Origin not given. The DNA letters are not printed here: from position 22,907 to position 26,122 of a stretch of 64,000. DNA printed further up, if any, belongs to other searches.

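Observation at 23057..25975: Unusual fusion: HExxH metallopeptidase-like domain + TolB-type beta-propeller + C-terminal Omp85-family beta-barrel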

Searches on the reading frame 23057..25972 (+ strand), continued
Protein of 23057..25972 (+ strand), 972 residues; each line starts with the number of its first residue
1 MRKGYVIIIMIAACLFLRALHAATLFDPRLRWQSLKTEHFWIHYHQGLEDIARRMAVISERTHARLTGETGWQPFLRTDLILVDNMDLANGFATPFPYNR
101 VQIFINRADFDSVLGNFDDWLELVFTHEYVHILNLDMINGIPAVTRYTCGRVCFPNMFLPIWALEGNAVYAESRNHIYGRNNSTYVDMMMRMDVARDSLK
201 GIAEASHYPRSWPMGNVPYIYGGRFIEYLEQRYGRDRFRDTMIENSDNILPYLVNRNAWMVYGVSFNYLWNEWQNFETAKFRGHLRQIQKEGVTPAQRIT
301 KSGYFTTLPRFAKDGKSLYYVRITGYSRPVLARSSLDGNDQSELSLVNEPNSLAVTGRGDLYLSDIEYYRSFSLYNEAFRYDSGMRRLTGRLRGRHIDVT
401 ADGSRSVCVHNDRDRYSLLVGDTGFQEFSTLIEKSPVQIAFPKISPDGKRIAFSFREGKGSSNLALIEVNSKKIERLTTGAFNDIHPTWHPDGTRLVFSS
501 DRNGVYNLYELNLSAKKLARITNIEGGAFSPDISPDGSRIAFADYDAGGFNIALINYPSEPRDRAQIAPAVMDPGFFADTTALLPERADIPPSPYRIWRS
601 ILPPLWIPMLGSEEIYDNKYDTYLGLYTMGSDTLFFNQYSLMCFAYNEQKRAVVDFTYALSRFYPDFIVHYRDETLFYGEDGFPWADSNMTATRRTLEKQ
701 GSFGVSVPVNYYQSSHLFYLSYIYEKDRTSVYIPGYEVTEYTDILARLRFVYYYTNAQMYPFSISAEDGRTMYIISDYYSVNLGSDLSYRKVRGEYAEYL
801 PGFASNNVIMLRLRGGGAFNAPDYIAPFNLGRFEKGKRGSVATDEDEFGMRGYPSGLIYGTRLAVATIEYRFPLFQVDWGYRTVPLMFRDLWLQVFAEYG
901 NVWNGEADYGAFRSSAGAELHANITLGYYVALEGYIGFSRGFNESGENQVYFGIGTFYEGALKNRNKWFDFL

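Call 6: find_homologous_proteins(query=window:23057-25972:+, max_evalue=0.00001)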
Query window:23057-25972:+ (972 aa): 1427 proteins with E <= 0.00001 among 8000 candidates; the best 120 are listed.
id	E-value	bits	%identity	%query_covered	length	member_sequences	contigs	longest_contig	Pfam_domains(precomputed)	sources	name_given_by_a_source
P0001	0.0e+0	2279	100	100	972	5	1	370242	PF26549.1,PF26550.2,PF07676.19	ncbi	-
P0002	0.0e+0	1293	56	100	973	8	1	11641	PF26549.1,PF26550.2,PF07676.19,PF01103.30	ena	-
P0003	0.0e+0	1291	55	100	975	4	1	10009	PF26549.1,PF26550.2,PF07676.19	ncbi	-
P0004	0.0e+0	1280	56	98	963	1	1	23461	PF26549.1,PF26550.2,PF07676.19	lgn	-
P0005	0.0e+0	1273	56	100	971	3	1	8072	PF26549.1,PF26550.2,PF07676.19,PF01103.30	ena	-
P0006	0.0e+0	1254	54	98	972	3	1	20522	PF26549.1,PF26550.2,PF07676.19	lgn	-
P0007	0.0e+0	1245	54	98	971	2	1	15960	PF26549.1,PF26550.2,PF07676.19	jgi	jgi:hypothetical protein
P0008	0.0e+0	1210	53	100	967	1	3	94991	PF26549.1,PF26550.2,PF07676.19,PF01103.30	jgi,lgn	jgi:hypothetical protein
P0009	0.0e+0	1202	53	98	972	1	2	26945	PF26549.1,PF26550.2,PF07676.19,PF01103.30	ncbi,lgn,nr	ncbi:MAG: BamA/TamA family outer membrane protein [Spirochaetota bacterium]|nr:BamA/TamA family oute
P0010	0.0e+0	1197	53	100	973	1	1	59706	PF26549.1,PF00930.28,PF26550.2,PF07676.19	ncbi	-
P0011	0.0e+0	1183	53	98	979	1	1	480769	PF26549.1,PF26550.2,PF07676.19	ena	-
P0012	0.0e+0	1182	54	98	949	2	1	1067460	PF26549.1,PF26550.2,PF07676.19,PF01103.30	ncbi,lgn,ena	-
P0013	0.0e+0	1172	51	99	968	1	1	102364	PF26549.1,PF26550.2,PF07676.19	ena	-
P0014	0.0e+0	1158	53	98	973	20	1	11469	PF26549.1,PF26550.2,PF07676.19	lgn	-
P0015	0.0e+0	1140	57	88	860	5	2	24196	PF26549.1,PF26550.2,PF07676.19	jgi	jgi:Tol biopolymer transport system component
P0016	0.0e+0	1133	51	100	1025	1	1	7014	PF26549.1,PF26550.2,PF07676.19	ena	-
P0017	0.0e+0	1126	49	99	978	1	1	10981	PF26549.1,PF26550.2,PF07676.19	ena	-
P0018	0.0e+0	1121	49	100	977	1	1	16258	PF26549.1,PF26550.2,PF07676.19,PF01103.30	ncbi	-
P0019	0.0e+0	1112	50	100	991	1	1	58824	PF26549.1,PF00930.28,PF26550.2,PF07676.19,PF01103.30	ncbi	ncbi:MAG: BamA/TamA family outer membrane protein [Spirochaetota bacterium]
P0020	0.0e+0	1105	49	100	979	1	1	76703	PF26549.1,PF26550.2,PF07676.19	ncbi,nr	ncbi:MAG: PD40 domain-containing protein [Spirochaetes bacterium]|nr:PD40 domain-containing protein 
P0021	0.0e+0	1103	50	100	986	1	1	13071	PF26549.1,PF26550.2,PF07676.19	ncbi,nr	ncbi:MAG: hypothetical protein SVR08_05275 [Spirochaetota bacterium]|nr:hypothetical protein [Spiroc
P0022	0.0e+0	1090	50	99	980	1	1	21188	PF26549.1,PF26550.2,PF07676.19,PF01103.30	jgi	jgi:Tol biopolymer transport system component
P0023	0.0e+0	1086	50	99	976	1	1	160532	PF26549.1,PF26550.2,PF07676.19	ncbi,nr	ncbi:MAG TPA: hypothetical protein VLM75_01420 [Spirochaetota bacterium]|nr:hypothetical protein [Sp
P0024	0.0e+0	1079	50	98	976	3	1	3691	PF26549.1,PF26550.2,PF07676.19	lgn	-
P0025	0.0e+0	1077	50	99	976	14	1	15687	PF26549.1,PF26550.2,PF07676.19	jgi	jgi:Tol biopolymer transport system component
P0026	0.0e+0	1071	49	99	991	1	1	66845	PF26549.1,PF26550.2,PF07676.19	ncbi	-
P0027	0.0e+0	1071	49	99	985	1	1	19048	PF26549.1,PF26550.2,PF07676.19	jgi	jgi:hypothetical protein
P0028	0.0e+0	1068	48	98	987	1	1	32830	PF26549.1,PF26550.2,PF07676.19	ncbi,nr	ncbi:MAG: PD40 domain-containing protein [Spirochaetes bacterium]|nr:PD40 domain-containing protein 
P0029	0.0e+0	1062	48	98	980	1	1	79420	PF26549.1,PF26550.2,PF07676.19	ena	-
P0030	0.0e+0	1060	48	99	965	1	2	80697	PF26549.1,PF26550.2,PF07676.19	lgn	-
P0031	0.0e+0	1059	49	99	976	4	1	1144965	PF26549.1,PF26550.2,PF07676.19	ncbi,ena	-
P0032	0.0e+0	1059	48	98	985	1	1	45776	PF26549.1,PF26550.2,PF07676.19,PF01103.30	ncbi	-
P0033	0.0e+0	1056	49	100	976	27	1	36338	PF26549.1,PF26550.2,PF07676.19,PF01103.30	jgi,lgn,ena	-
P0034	0.0e+0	1056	49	100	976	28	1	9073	PF26549.1,PF26550.2,PF07676.19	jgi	jgi:Tol biopolymer transport system component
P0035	0.0e+0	1053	49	98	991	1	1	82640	PF26549.1,PF26550.2,PF07676.19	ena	-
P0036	0.0e+0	1053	48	100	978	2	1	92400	PF26549.1,PF26550.2,PF19283.5,PF07676.19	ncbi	-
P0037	0.0e+0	1052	51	94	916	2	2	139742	PF26549.1,PF26550.2,PF07676.19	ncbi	-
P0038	0.0e+0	1050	49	97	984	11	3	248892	PF26549.1,PF26550.2,PF07676.19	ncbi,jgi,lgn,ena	-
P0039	0.0e+0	1045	48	99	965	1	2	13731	PF26549.1,PF26550.2,PF07676.19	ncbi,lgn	-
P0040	0.0e+0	1030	47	100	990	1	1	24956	PF26549.1,PF26550.2,PF07676.19,PF01103.30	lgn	-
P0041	0.0e+0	1020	46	100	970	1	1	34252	PF26549.1,PF26550.2,PF07676.19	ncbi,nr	ncbi:MAG: hypothetical protein N2316_03900 [Spirochaetes bacterium]|nr:hypothetical protein [Spiroch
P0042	0.0e+0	1013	47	99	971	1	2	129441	PF26549.1,PF00930.28,PF26550.2,PF07676.19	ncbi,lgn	ncbi:MAG: DPP IV N-terminal domain-containing protein [Spirochaetota bacterium]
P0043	1.3e-295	1001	48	97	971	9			PF26549.1,PF00930.28,PF26550.2,PF07676.19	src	-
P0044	1.3e-291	988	48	99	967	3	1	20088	PF26549.1,PF26550.2,PF07676.19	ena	-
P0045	2.2e-290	984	47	99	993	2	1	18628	PF26549.1,PF26550.2,PF07676.19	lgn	-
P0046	6.2e-288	976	45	99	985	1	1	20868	PF26549.1,PF26550.2,PF07676.19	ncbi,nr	ncbi:MAG: BamA/TamA family outer membrane protein [bacterium]|nr:BamA/TamA family outer membrane pro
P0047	1.8e-286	971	46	98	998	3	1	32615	PF26549.1,PF26550.2,PF07676.19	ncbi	-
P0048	5.8e-265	900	45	98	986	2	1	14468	PF26549.1,PF26550.2,PF07676.19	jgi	-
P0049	2.7e-256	871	53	70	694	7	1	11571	PF26549.1,PF26550.2,PF07676.19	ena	-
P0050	5.4e-255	867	43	99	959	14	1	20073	PF26549.1,PF26550.2,PF07676.19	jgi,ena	-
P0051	6.9e-253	860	42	99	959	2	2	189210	PF26549.1,PF26550.2,PF07676.19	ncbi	-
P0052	9.1e-253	860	42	99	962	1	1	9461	PF26549.1,PF26550.2,PF07676.19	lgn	-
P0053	1.1e-251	856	42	98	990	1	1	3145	PF26549.1,PF26550.2,PF07676.19,PF01103.30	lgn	-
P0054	5.9e-249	847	42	99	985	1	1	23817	PF26549.1,PF26550.2,PF07676.19,PF01103.30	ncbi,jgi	jgi:hypothetical protein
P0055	2.3e-246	838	42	98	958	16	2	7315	PF26549.1,PF07676.19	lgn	-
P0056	2.9e-245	835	40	99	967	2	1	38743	PF26549.1,PF26550.2,PF07676.19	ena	-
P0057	3.6e-244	831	41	99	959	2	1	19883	PF26549.1,PF07676.19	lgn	-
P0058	1.0e-235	803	41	97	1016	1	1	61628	PF25174.2,PF26549.1,PF26550.2,PF07676.19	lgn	-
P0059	4.1e-235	801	40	98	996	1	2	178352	PF26549.1,PF26550.2,PF07676.19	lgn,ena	-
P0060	1.9e-230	786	40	99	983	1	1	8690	PF26549.1,PF26550.2,PF07676.19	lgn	-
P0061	6.4e-221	754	38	99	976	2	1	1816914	PF26550.2,PF07676.19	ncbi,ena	-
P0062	1.2e-190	654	36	98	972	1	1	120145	PF26549.1,PF26550.2,PF07676.19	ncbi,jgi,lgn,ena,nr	ncbi:MAG: hypothetical protein OEZ22_05035 [Spirochaetia bacterium]|nr:hypothetical protein [Spiroch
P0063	1.7e-180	620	49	54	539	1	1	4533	PF26549.1,PF26550.2,PF07676.19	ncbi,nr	ncbi:MAG: hypothetical protein MUC95_06770, partial [Spirochaetes bacterium]|nr:hypothetical protein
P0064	2.6e-158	547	33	97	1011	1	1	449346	PF26549.1,PF00930.28,PF07676.19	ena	-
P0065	2.3e-157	544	35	92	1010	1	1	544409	PF26549.1,PF26550.2,PF07676.19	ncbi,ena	-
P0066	1.8e-153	531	35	97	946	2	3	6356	PF26549.1,PF00930.28,PF26550.2,PF07676.19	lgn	-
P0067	1.8e-147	511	33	98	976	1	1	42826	PF26549.1,PF00930.28,PF26550.2,PF07676.19,PF01103.30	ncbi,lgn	-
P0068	2.9e-138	481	34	89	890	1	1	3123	PF26549.1,PF26550.2,PF07676.19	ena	-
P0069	2.4e-135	471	31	97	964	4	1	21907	PF25174.2,PF26549.1,PF00930.28,PF26550.2,PF07676.19,PF01103.30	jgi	jgi:Tol biopolymer transport system component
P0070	2.7e-128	448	29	98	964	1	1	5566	PF26549.1,PF00930.28,PF26550.2,PF07676.19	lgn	-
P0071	4.2e-128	447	30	96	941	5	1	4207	PF26549.1,PF26550.2,PF07676.19,PF01103.30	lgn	-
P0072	6.3e-122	427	31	87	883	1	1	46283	PF26549.1,PF07676.19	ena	-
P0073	8.4e-122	426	31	98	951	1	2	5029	PF26549.1,PF26550.2,PF07676.19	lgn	-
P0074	2.3e-118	415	31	98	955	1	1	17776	PF26549.1,PF26550.2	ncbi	-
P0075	1.6e-116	409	30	95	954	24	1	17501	PF26549.1,PF26550.2,PF07676.19,PF01103.30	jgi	jgi:Tol biopolymer transport system component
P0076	2.3e-113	398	31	95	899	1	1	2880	PF26549.1,PF07676.19,PF01103.30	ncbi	ncbi:MAG TPA: hypothetical protein VF698_13275 [Thermoanaerobaculia bacterium]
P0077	1.1e-112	396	29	98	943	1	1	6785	PF26549.1,PF23381.2,PF26550.2,PF01103.30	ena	-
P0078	1.2e-110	389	29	99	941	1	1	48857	PF25174.2,PF26549.1,PF23381.2,PF26550.2,PF07676.19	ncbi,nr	ncbi:MAG: hypothetical protein OQL06_14125 [Gammaproteobacteria bacterium]|nr:hypothetical protein [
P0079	5.4e-108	380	30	96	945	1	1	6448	PF26549.1,PF26550.2,PF07676.19,PF01103.30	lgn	-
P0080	3.1e-106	375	31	96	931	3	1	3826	PF26549.1,PF26550.2,PF07676.19,PF01103.30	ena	-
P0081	6.8e-106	374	29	95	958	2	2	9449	PF26549.1,PF00930.28,PF26550.2,PF07676.19,PF01103.30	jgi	jgi:Tol biopolymer transport system component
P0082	3.1e-104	368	30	97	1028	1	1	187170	PF26549.1,PF26550.2,PF07676.19,PF01103.30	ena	-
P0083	5.7e-102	361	28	96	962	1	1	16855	PF26549.1,PF00930.28,PF26550.2,PF07676.19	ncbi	-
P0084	1.4e-100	356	32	68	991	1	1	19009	PF26549.1,PF26550.2,PF07676.19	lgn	-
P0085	2.4e-100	355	30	94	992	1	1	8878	PF26549.1,PF00930.28,PF26550.2,PF07676.19,PF01103.30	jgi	jgi:Tol biopolymer transport system component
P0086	4.5e-99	351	28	97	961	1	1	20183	PF26549.1,PF26550.2,PF07676.19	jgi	jgi:hypothetical protein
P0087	9.5e-97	343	27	96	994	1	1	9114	PF26549.1,PF26550.2,PF07676.19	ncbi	-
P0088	1.6e-96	343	31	63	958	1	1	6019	PF26549.1,PF00930.28,PF26550.2,PF19283.5,PF07676.19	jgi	jgi:Tol biopolymer transport system component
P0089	5.8e-96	341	27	97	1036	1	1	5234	PF26549.1,PF00930.28,PF26550.2,PF07676.19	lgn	-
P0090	1.4e-94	336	27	97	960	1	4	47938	PF26549.1,PF26550.2,PF07676.19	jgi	jgi:hypothetical protein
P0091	2.0e-94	336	27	97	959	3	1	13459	PF26549.1,PF00930.28,PF26550.2,PF07676.19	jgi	-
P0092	2.5e-94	335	27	97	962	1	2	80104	PF26549.1,PF00930.28,PF26550.2,PF07676.19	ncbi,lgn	-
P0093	3.8e-94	335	28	95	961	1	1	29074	PF26549.1,PF26550.2,PF07676.19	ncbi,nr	ncbi:MAG TPA: hypothetical protein VLX92_18725 [Kofleriaceae bacterium]|nr:hypothetical protein [Kof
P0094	6.9e-94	334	29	95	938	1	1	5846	PF26549.1,PF26550.2,PF07676.19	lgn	-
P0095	2.8e-92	328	29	95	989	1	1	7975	PF26549.1,PF07676.19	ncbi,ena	-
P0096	4.0e-92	328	29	95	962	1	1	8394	PF26549.1,PF00930.28,PF26550.2,PF07676.19,PF08450.19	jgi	jgi:hypothetical protein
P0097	8.7e-92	327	27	97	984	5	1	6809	PF25174.2,PF26549.1,PF26550.2,PF07676.19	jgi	-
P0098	1.1e-91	326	28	94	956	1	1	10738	PF26549.1,PF26550.2,PF07676.19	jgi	jgi:WD40 repeat protein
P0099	2.4e-91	325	30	96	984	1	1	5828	PF26549.1,PF26550.2,PF07676.19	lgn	-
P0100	3.6e-91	325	27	95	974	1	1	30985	PF26549.1,PF26550.2,PF07676.19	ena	-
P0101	5.4e-91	324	32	62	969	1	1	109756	PF26549.1,PF00930.28,PF26550.2,PF07676.19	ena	-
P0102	6.2e-91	324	27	97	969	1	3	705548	PF26549.1,PF26550.2,PF07676.19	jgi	jgi:Tol biopolymer transport system component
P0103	6.5e-91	324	27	96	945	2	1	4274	PF26549.1,PF00930.28,PF26550.2,PF07676.19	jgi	jgi:hypothetical protein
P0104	1.7e-90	323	28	97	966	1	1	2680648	PF26549.1,PF00930.28,PF26550.2,PF07676.19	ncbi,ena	-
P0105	1.9e-90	322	27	97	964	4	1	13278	PF25174.2,PF26549.1,PF00930.28,PF26550.2,PF07676.19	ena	-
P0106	2.5e-90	322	27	98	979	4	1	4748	PF26549.1,PF26550.2,PF07676.19,PF01103.30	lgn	-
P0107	8.7e-90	320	28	97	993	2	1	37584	PF26549.1,PF26550.2,PF07676.19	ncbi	-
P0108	1.0e-89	320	28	97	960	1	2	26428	PF26549.1,PF26550.2,PF07676.19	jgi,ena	jgi:Tol biopolymer transport system component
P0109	2.3e-89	319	27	93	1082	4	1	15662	PF26549.1,PF26550.2,PF07676.19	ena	-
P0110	2.3e-89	319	29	95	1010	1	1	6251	PF26549.1,PF26550.2,PF07676.19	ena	-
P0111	3.5e-89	318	27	97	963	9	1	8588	PF26549.1,PF00930.28,PF26550.2,PF07676.19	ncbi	-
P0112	3.5e-89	318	27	96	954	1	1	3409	PF26549.1,PF00930.28,PF26550.2,PF07676.19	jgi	jgi:hypothetical protein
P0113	5.6e-87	311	29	96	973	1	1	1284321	PF26549.1,PF26550.2,PF07676.19,PF01103.30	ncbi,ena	-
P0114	1.6e-86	309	28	97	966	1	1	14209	PF26549.1,PF26550.2,PF07676.19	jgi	-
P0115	1.2e-84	303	31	57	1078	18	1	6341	PF26549.1,PF26550.2,PF02897.22,PF07676.19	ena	-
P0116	2.2e-81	292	26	95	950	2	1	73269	PF26549.1,PF00930.28,PF26550.2,PF07676.19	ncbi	ncbi:MAG TPA: hypothetical protein VGF94_16525 [Kofleriaceae bacterium]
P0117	1.4e-80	290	27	96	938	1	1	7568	PF26549.1,PF26550.2,PF07676.19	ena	-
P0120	6.1e-63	231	26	85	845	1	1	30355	PF26549.1,PF26550.2,PF07676.19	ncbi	ncbi:MAG: hypothetical protein ABI867_04620, partial [Kofleriaceae bacterium]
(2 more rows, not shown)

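Call 19: find_related_loci(query=A1, collection=genome_contigs, flank=6000)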
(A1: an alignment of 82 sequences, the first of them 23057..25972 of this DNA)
Query A1 (972 aa) in genome_contigs; peptide patterns used: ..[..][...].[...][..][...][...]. (x = any residue, [..] = any of these).
599 stretches matched a pattern (row limit reached: there are more); 548 encode a relative of the query (tblastn E <= 1e-3); the best 80 are kept; 80 distinct loci.
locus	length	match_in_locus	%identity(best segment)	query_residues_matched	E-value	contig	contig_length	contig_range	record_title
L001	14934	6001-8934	49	3-972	0e+0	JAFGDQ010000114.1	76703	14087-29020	MAG: Spirochaetes bacterium isolate Zod_Metabat.1181 k87_14100794, whole genome shotgun sequence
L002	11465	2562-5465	50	14-972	0e+0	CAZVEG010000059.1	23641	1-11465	MAG TPA_asm: uncultured Leptospirales bacterium isolate binchicken_co269_219 genome assembly, contig: NODE_1900_length_2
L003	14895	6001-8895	48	1-972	0e+0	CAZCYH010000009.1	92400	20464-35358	MAG TPA_asm: uncultured Leptospira sp. isolate binchicken_co135_192 genome assembly, contig: NODE_544_length_92400_cov_6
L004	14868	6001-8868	49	26-972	0e+0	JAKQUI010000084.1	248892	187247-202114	MAG: Spirochaetota bacterium isolate USST_maxbin.066 k141_135129, whole genome shotgun sequence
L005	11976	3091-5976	48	7-972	0e+0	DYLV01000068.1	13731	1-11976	MAG TPA_asm: Leptospira biflexa isolate SulCav_AS07-7_2_45_10 SulCav_AS07_7_4433_length_13731_cov_5_809667, whole genome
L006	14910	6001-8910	46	1-972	0e+0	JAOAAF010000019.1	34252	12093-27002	MAG: Spirochaetes bacterium isolate SKW14 NODE_17_2_edited, whole genome shotgun sequence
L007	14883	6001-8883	46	6-967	0e+0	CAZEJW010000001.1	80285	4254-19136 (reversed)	MAG TPA_asm: uncultured Leptospirales bacterium isolate binchicken_co42_224 genome assembly, contig: NODE_163_length_802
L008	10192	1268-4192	49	3-972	0e+0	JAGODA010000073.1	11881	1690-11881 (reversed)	MAG: Spirochaetes bacterium isolate Go_SlDig_bin_136 Go_SlDig_16155_length_11881_cov_3.545857, whole genome shotgun sequ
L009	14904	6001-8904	47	1-966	0e+0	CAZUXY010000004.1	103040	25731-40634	MAG TPA_asm: uncultured Leptospirales bacterium isolate binchicken_co27_239 genome assembly, contig: NODE_288_length_103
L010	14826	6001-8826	42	9-966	0e+0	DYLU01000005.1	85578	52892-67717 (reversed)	MAG TPA_asm: Leptospira biflexa isolate SulCav_AS07-7_37_12 SulCav_AS07_7_185_length_85578_cov_6_736305, whole genome sh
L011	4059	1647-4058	47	1-800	0e+0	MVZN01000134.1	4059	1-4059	MAG: Spirochaetes bacterium ADurb.BinA120 BWY96_contig000134, whole genome shotgun sequence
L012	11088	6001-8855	40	18-965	0e+0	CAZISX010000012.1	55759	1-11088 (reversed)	MAG TPA_asm: uncultured Spirochaetales bacterium isolate binchicken_co113_125 genome assembly, contig: NODE_615_length_5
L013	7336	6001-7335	56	5-447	2e-171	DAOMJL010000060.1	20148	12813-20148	MAG TPA_asm: Spirochaetota bacterium isolate AMR_MDS_4899 NODE_2607_length_20148_cov_9.690788, whole genome shotgun sequ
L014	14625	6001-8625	35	5-901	6e-165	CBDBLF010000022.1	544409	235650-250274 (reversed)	MAG: Spirochaetota bacterium isolate de31dcba-5cbe-4b48-bfd3-582df3e9e90c genome assembly, contig: contig_22, whole geno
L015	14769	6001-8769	34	32-961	1e-165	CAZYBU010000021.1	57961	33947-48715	MAG TPA_asm: uncultured Leptospirales bacterium isolate SRP141376_co5_362 genome assembly, contig: NODE_1149_length_5796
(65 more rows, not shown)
